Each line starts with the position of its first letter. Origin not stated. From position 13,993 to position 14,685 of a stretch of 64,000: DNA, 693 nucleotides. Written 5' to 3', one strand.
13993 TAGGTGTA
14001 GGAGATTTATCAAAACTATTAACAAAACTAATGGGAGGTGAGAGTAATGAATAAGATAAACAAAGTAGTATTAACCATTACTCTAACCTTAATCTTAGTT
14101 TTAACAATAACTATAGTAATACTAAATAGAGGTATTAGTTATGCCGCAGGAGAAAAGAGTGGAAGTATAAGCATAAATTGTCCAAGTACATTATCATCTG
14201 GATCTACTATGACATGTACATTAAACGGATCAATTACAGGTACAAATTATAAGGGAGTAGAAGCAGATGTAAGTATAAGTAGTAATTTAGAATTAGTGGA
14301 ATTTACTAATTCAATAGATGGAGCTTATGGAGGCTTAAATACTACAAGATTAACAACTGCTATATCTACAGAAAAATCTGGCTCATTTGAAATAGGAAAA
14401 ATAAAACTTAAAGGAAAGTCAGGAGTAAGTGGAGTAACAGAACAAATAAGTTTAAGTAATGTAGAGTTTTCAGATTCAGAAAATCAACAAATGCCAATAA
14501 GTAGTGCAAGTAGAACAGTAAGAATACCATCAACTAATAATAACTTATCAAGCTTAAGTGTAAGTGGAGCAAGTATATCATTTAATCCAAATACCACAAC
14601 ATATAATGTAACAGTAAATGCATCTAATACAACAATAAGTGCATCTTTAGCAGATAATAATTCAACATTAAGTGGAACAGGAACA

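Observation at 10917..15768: Two-gene cohesin-dockerin module: LRR protein with C-terminal dockerin plus a membrane-anchored single-cohesin, cadherin-like scaffold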

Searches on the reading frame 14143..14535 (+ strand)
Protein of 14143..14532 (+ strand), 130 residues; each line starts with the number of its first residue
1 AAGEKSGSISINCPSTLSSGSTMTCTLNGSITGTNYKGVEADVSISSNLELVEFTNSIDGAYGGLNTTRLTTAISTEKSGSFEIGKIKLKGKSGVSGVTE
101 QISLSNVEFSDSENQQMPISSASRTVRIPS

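Call 5: search_protein_families(library=pfam, proteins=[window:14143-14532:+], max_evalue=10)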
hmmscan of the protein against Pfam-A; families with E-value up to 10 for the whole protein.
seq(130 aa): 0 families

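Call 15: find_homologous_proteins(query=window:14143-14532:+, max_evalue=10)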
Query seq(130 aa): 48 candidates shared short words with the query, none scored E <= 10.

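Call 18: search_solved_structures(query=A2, max_evalue=10, show_alignments=3)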
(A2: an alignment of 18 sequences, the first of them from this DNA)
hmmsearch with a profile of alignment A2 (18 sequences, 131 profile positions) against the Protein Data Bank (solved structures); distinct sequences matched with E-value up to 10: 6.
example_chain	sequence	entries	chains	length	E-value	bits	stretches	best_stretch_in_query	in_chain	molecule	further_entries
5m2o_A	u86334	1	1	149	0.016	18.7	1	15-128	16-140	Putative cellulosomal scaffoldin protein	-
5aoz_A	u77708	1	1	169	0.024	18.1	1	15-128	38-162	PUTATIVE CELLULOSOMAL SCAFFOLDIN PROTEIN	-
5n5p_A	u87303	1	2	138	0.14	15.7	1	15-119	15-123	Putative cellulosomal scaffoldin protein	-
5m2s_A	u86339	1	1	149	0.22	15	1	15-127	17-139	Putative cellulosomal scaffoldin protein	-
3ajz_A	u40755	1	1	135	0.33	14.4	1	53-95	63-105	Ancestral congerin Con-anc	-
3ak0_A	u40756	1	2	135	0.34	14.4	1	52-95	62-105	Ancestral congerin Con-anc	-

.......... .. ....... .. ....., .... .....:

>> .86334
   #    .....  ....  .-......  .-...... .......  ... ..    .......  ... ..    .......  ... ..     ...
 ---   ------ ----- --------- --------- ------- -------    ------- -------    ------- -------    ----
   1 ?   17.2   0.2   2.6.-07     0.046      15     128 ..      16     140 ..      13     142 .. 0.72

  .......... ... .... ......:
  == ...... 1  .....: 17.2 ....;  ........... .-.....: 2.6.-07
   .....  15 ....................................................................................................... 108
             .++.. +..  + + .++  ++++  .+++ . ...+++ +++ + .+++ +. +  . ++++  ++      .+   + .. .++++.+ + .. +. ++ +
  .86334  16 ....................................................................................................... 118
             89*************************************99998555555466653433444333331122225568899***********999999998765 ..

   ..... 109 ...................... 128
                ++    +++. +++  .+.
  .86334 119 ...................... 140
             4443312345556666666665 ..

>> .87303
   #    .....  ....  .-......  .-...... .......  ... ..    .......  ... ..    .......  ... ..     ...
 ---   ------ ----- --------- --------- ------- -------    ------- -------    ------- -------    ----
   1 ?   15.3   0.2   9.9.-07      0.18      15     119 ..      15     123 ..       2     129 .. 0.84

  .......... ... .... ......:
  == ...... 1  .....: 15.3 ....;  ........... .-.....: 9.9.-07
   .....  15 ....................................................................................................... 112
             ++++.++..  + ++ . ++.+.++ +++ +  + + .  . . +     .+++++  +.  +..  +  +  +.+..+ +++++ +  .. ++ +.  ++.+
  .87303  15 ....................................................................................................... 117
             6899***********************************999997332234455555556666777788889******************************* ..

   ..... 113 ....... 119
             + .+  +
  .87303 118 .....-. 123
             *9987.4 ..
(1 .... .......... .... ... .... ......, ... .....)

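Call 28: predict_structure(alignment_id=A2)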
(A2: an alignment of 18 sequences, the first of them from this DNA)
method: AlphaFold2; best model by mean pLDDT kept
length: 130 residues; sequences in the alignment: 18
mean_pLDDT: 93.7   pTM: 0.85
mean pLDDT of the five models: 93.7, 93.6, 93.5, 93.1, 86.3
residues with pLDDT >= 90: 115; 70-90: 14; 50-70: 1; < 50: 0
segments of 3 or more residues with pLDDT < 50: none
pLDDT, mean of each block of 10 residues (from residue 1): 88 96 97 94 96 93 92 91 97 95 96 92 93
secondary structure, 60 per line:
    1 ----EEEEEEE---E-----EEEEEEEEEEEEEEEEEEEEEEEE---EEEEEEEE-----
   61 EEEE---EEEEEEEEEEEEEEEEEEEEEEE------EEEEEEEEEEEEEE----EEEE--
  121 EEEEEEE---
elements in order: E5-11 E21-44 E48-55 E61-64 E68-90 E97-110 E115-118 E121-127

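Call 31: fold_search(model_id=the predicted structure, library=pdb)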
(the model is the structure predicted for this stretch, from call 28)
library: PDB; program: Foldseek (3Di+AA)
matches with E <= 10: 1925; with E <= 0.001: 40
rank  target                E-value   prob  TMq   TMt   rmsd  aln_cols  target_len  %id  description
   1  2vo8                  6.2e-08  1.00  0.84  0.81   1.9       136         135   18  Cohesin module from Clostridium perfringens ATCC13124 family 33 glycoside hydrolase. (released 2008-09-02)
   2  2jh2_A                6.3e-07  1.00  0.81  0.79   2.4       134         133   16  X-ray crystal structure of a cohesin-like module from Clostridium perfringens (released 2007-11-06)
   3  2jh2_C                9.9e-07  1.00  0.79  0.79   2.6       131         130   16  X-ray crystal structure of a cohesin-like module from Clostridium perfringens (released 2007-11-06)
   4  2jh2_B                1.6e-06  1.00  0.84  0.82   2.1       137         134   16  X-ray crystal structure of a cohesin-like module from Clostridium perfringens (released 2007-11-06)
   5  2w1n                  2.5e-06  1.00  0.78  0.47   3.1       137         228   18  cohesin and fibronectin type-III double module construct from the Clostridium perfringens glycoside hydrolase GH84C (released 2009-02-03)
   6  6kgc_A                1.1e-05  1.00  0.75  0.69   3.1       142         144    8  Crystal structure of CaDoc0917(R49D)-CaCohA2 complex at pH 5.4 (released 2020-07-08)
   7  8xfg_A                1.2e-05  1.00  0.67  0.15   4.2       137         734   10  Cryo-EM structure of integrin ITGAV, ITGB3 and CYCLO (RGDFK) complex, conformation 1 (released 2024-12-18)
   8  9ifr                  1.4e-05  1.00  0.66  0.69   4.2       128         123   12  CLIPPER domain from the Gram-negative fibrillar adhesin "B9T28_05395 (released 2025-11-26)
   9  2xdh                  1.7e-05  1.00  0.70  0.66   3.7       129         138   14  Non-cellulosomal cohesin from the hyperthermophilic archaeon Archaeoglobus fulgidus (released 2010-05-26)
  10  5n5p_A                2.0e-05  1.00  0.69  0.65   4.0       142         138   10  Crystal structure of Ruminococcus flavefaciens' type III complex containing the fifth cohesin from scaffoldin B and th (released 2018-02-28)
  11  6kgf_C                2.5e-05  1.00  0.73  0.65   3.1       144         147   12  Crystal structure of CaDoc0917(R16D)-CaCohA2 complex at pH 8.2 (released 2020-07-08)
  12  5n5p_C                2.5e-05  1.00  0.66  0.63   4.1       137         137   11  Crystal structure of Ruminococcus flavefaciens' type III complex containing the fifth cohesin from scaffoldin B and th (released 2018-02-28)
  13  8xen_A                2.5e-05  1.00  0.59  0.11   5.1       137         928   12  Cryo-EM structure of integrin ITGAV/ITGB3 complex, conformation 4 (released 2024-12-18)
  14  9iuj_A                2.9e-05  1.00  0.54  0.13   5.2       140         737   11  Integrin alpha-v beta-3 in complex with rhodostomin (released 2025-07-30)
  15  4g1m_A                3.8e-05  1.00  0.56  0.11   5.4       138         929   12  Re-refinement of alpha V beta 3 structure (released 2012-12-12)
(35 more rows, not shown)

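Call 34: search_protein_representatives(alignment_id=A2)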
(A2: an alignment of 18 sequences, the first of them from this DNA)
Query: 18 sequences, 131 profile positions. Proteins with E-value up to 0.001 (for the whole library): 1065; up to 1e-10: 416; up to 1e-30: 6. The best 150 are listed.
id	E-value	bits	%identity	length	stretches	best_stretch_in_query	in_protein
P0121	3.6e-35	137.3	-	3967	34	10-32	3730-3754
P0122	4.0e-35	137.1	-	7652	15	5-33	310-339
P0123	5.7e-35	136.6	-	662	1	2-131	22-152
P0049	6.3e-34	133.3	-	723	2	2-131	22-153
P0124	1.2e-33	132.4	-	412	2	3-129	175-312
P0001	1.5e-31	125.6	-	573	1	3-131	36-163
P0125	3.5e-28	114.7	-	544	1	3-130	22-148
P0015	3.9e-25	104.8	-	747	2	2-131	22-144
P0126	7.4e-25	103.9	-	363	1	3-131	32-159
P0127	1.4e-24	103.0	-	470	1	2-131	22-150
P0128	2.1e-24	102.4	-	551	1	3-131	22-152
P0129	1.3e-23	99.9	-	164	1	4-129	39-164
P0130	1.7e-23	99.5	-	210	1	3-131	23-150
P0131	2.9e-23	98.8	-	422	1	2-131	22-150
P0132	3.9e-23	98.4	-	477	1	2-131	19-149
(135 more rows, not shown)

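Call 54: search_protein_families(library=pfam, alignment_id=A2, max_evalue=1)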
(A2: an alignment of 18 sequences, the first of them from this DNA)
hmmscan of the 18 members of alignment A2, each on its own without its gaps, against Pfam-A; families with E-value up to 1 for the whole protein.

A. member 1, seq(130 aa): 0 families

B. families by the number of members that match (of 18 scanned): 11 families
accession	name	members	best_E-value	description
PF23619.1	Ig_VWA7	5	0.011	VWA7 Ig-like domain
PF25156.2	PNGase_A_C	1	0.016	PNGase_A C-terminal domain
PF03805.18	CLAG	1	0.03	Cytoadherence-linked asexual protein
PF19271.4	Nis1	1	0.031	Nis1 family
PF09922.15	LiaF-like_C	1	0.064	Cell wall-active antibiotics response LiaF, C-terminal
PF17974.7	GalBD_like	1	0.068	Galactose-binding domain-like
PF19078.6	Big_12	1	0.074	Bacterial Ig-like domain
PF21877.2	PH_NF1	1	0.095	PH domain-like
PF13501.12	SoxY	1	0.11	Sulfur oxidation protein SoxY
PF03811.18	Zn_ribbon_InsA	1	0.49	InsA N-terminal domain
PF16318.11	DUF4957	1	0.59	Domain of unknown function (DUF4957)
